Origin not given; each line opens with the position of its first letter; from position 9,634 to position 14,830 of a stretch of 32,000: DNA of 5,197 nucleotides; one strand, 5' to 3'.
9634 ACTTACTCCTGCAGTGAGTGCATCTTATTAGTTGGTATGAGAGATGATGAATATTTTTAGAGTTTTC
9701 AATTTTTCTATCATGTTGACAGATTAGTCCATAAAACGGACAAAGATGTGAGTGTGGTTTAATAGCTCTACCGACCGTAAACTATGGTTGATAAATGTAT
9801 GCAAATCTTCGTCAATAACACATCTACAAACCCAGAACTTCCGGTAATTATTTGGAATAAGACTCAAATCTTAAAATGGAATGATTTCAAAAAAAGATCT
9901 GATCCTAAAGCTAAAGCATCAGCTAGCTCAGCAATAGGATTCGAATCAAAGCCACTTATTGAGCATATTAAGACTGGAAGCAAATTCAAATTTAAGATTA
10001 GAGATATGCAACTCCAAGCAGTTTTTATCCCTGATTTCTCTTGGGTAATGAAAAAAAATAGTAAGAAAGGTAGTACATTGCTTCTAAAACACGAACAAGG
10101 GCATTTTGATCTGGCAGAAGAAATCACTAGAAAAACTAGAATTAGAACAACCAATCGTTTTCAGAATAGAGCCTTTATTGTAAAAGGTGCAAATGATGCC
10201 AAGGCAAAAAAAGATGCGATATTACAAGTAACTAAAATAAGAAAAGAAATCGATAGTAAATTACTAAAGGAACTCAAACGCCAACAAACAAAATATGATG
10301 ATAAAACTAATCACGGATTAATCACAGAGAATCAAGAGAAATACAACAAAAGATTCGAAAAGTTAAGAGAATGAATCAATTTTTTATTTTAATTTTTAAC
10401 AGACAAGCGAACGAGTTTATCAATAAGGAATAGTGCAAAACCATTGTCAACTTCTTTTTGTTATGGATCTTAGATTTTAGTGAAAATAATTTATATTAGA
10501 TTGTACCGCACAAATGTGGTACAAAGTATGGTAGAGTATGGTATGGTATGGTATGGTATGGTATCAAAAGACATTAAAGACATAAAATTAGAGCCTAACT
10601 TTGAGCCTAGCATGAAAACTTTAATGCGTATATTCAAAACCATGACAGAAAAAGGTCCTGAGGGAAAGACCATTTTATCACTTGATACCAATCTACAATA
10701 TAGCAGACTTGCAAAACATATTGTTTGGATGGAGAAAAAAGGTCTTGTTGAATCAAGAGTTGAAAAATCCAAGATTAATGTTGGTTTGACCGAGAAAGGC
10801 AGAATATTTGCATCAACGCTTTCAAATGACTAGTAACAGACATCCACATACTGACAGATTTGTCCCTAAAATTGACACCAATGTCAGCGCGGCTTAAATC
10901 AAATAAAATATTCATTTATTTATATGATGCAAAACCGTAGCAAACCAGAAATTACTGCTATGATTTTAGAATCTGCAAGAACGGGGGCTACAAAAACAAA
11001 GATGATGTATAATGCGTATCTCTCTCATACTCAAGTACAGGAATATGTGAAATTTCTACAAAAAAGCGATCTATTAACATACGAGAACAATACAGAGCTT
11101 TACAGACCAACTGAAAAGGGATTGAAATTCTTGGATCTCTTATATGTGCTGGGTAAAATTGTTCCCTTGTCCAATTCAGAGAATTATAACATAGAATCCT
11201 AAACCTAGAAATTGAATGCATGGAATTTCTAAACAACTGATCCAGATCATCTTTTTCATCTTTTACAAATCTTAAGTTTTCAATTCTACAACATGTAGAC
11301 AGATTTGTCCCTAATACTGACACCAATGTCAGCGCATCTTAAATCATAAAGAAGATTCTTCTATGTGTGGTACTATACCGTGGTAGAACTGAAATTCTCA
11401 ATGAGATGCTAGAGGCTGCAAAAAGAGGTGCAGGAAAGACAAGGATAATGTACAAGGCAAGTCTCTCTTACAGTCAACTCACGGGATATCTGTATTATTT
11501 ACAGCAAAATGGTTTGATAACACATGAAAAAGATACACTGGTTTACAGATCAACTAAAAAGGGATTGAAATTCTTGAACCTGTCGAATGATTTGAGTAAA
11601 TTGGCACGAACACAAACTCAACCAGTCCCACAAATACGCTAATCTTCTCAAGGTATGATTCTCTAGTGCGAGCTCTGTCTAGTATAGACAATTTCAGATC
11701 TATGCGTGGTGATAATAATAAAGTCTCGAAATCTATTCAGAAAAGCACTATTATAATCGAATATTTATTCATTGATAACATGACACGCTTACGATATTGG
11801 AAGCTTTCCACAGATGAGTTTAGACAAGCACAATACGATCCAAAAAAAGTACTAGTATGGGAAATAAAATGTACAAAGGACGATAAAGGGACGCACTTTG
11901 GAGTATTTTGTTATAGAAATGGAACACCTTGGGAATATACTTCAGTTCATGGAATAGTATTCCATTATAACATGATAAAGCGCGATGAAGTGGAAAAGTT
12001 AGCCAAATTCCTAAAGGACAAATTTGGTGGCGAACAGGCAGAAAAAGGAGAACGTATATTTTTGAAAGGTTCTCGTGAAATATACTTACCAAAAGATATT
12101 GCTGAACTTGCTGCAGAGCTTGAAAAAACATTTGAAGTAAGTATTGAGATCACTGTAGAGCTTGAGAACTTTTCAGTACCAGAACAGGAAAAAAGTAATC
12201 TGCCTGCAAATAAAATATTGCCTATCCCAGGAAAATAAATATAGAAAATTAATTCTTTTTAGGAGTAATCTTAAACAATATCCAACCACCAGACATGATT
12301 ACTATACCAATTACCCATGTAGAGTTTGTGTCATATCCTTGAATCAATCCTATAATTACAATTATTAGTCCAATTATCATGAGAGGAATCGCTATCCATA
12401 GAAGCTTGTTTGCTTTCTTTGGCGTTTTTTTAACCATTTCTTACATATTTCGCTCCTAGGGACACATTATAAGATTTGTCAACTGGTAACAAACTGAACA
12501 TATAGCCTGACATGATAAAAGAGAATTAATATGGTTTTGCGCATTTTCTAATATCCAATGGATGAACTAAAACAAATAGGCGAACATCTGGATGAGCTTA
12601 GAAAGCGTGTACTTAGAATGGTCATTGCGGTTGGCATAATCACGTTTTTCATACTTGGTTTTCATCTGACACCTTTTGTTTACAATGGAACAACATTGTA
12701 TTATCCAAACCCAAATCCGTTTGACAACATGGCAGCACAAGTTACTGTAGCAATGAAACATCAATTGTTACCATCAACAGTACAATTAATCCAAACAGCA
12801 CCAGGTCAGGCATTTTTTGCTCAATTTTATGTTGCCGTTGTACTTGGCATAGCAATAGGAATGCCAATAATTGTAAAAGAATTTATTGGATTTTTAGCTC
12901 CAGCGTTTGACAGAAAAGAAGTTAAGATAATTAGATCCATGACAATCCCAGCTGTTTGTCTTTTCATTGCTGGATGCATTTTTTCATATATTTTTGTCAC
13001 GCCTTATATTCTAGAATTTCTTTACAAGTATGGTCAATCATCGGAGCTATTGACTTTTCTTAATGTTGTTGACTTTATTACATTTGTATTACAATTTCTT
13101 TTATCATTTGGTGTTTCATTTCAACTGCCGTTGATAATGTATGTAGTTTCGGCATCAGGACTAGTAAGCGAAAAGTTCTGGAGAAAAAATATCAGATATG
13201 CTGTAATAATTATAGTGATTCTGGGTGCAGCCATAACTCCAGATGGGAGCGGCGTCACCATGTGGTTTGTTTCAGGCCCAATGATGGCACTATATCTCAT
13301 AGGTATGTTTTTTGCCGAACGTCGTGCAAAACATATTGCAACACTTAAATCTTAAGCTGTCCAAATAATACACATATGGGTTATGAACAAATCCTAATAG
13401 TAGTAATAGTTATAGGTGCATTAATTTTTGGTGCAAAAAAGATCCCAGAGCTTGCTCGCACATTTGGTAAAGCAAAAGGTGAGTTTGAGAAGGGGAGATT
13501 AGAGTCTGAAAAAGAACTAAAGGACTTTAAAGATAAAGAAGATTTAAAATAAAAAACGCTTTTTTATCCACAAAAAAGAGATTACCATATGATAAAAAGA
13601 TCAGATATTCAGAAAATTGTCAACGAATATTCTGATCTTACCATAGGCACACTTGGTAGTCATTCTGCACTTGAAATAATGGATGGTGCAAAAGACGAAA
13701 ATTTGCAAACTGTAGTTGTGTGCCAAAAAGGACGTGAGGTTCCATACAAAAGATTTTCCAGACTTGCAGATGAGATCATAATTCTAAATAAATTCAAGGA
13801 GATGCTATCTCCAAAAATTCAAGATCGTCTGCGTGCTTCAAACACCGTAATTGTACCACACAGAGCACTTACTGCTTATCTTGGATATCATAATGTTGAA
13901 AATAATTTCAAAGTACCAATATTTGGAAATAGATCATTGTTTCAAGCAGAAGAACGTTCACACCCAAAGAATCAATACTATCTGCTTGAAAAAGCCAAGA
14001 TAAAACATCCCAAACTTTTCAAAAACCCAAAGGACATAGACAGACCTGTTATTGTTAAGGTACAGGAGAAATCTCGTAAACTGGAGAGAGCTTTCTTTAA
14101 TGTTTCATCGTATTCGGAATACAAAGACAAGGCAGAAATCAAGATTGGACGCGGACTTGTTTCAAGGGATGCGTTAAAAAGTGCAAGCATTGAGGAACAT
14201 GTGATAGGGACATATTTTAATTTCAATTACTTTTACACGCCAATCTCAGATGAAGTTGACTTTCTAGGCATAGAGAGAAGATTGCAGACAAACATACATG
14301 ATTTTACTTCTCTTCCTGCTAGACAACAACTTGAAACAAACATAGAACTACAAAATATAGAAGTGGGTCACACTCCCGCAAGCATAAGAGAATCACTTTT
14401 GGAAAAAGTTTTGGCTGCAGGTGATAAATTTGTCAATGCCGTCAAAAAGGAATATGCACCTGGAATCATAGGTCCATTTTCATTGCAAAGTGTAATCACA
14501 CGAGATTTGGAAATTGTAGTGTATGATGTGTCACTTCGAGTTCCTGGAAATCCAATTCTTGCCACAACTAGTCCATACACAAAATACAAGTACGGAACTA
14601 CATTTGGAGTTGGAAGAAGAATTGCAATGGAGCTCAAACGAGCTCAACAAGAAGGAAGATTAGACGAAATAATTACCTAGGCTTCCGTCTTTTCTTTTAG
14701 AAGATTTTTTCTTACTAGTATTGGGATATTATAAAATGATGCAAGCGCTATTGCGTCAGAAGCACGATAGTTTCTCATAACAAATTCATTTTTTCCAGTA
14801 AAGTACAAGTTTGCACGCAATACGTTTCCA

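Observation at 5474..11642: Six promoters in one 6-kb accessory cluster share a phased double-dyad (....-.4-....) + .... module, interleaved with five paralogous small winged-helix genes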

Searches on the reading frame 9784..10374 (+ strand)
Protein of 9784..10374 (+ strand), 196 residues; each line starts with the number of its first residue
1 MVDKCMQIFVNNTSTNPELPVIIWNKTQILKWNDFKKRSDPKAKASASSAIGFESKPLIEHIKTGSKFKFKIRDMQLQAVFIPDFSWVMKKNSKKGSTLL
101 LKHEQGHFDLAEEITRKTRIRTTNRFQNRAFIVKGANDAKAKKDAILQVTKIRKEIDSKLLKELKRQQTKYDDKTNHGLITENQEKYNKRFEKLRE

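Call 7: search_protein_families(library=pfam, proteins=[window:9784-10374:+], max_evalue=0.1)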
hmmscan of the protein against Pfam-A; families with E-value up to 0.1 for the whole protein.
window:9784-10374:+ (196 aa): 1 family
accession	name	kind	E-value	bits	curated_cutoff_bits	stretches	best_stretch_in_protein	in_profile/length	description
PF06037.17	DUF922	-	0.00019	22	27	1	97-178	87-153/153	Bacterial protein of unknown function (DUF922)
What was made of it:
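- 9784..10374 (+): Target gene: 196-aa DUF922-like protein with an HEQGH (HExxH) motif. Pfam DUF922 at E 1.9e-4, below the curated cut-off (call 7).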

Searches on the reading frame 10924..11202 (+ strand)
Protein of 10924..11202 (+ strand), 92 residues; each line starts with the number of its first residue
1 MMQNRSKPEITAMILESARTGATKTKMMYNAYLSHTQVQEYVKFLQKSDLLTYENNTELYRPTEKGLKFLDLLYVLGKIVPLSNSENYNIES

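Call 7: search_protein_families(library=pfam, proteins=[window:10924-11202:+], max_evalue=0.1)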
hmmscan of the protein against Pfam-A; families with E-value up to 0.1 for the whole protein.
window:10924-11202:+ (92 aa): 3 families
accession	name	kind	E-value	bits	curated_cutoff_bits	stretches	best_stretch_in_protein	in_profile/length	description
PF14947.12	HTH_45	-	6.2e-18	65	25.5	1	5-75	2-71/77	Winged helix-turn-helix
PF14277.12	DUF4364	-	0.00033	21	26.9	1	27-73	25-73/162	Domain of unknown function (DUF4364)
PF19539.4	DUF6063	-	0.021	14.5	27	1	38-73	188-223/244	Family of unknown function (DUF6063)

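Call 22: search_solved_structures(query=window:10924-11202:+, max_evalue=1)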
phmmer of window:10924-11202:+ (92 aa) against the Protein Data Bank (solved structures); distinct sequences matched with E-value up to 1: 3.
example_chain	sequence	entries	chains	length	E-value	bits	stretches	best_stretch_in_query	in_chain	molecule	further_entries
1r7j_A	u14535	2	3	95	3.4e-07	33.6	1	4-71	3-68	Conserved hypothetical protein Sso10a | Sso10a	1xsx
4hw0_A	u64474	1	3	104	0.05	17.1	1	5-67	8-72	DNA-binding protein Sso10a-2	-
4y6c_A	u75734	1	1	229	0.18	15.4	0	27-47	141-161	ANSERINA PUTATIVE KINESIN LIGHT chain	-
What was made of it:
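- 10924..11202 (+): B1, a family-B HTH_45 wHTH gene (Sso10a-like). Pfam HTH_45 at 65 bits (call 7); PDB 1r7j Sso10a at E 3.4e-7 (call 22).
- On Sso10a family (family B): 1r7j at E 3.4e-7 and 4hw0 at E 0.05 for B1 (call 22).
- Closest known: Sso10a. Same: Family B matches Sso10a by sequence (1r7j, E 3.4e-7; call 22).
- B resembles Sso10a (call 22).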

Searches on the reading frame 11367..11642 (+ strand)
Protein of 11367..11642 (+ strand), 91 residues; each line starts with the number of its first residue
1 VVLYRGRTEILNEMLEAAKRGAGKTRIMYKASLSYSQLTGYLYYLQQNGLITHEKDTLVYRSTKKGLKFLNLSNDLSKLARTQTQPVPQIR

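Call 7: search_protein_families(library=pfam, proteins=[window:11367-11642:+], max_evalue=0.1)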
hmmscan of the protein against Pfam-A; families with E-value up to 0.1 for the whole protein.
window:11367-11642:+ (91 aa): 3 families
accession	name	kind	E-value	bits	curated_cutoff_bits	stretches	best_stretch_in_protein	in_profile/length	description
PF14947.12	HTH_45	-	5.4e-19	68.4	25.5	1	4-79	1-75/77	Winged helix-turn-helix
PF14277.12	DUF4364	-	0.0019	18.5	26.9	1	27-81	25-82/162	Domain of unknown function (DUF4364)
PF24409.1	wHTH-PRTase_assc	-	0.0038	17.7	27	1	14-72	3-57/83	wHTH-PRTase associated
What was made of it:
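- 11367..11642 (+): B2, a family-B HTH_45 wHTH gene. Pfam HTH_45 at 68 bits (call 7).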

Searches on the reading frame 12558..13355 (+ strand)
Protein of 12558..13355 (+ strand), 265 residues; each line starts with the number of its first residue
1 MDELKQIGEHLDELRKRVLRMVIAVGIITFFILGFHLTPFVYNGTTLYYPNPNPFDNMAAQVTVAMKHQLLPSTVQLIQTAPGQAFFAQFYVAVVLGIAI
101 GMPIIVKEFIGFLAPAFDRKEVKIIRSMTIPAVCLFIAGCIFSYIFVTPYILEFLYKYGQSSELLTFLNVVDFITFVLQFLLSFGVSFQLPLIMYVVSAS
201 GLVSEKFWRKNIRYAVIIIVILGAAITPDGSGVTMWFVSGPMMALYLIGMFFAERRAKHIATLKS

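Call 41: search_protein_families(library=pfam, proteins=[window:12558-13355:+], max_evalue=0.001)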
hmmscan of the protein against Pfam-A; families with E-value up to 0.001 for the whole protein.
window:12558-13355:+ (265 aa): 1 family
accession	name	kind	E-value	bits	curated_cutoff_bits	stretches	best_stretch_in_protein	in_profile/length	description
PF00902.23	TatC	-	3.1e-49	168.1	25.1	1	9-241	1-208/208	Sec-independent protein translocase protein (TatC)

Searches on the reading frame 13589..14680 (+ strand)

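Call 41: search_protein_families(library=pfam, proteins=[window:13589-14680:+], max_evalue=0.001)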
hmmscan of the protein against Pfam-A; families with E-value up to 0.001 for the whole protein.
window:13589-14680:+ (363 aa): 2 families
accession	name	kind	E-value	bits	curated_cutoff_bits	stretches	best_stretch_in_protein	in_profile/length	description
PF06973.17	DUF1297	-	3.6e-71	239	23.8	1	177-363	1-188/188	Domain of unknown function (DUF1297)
PF06849.18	DUF1246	-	5.5e-47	159.2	25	1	19-144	1-122/122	Protein of unknown function (DUF1246)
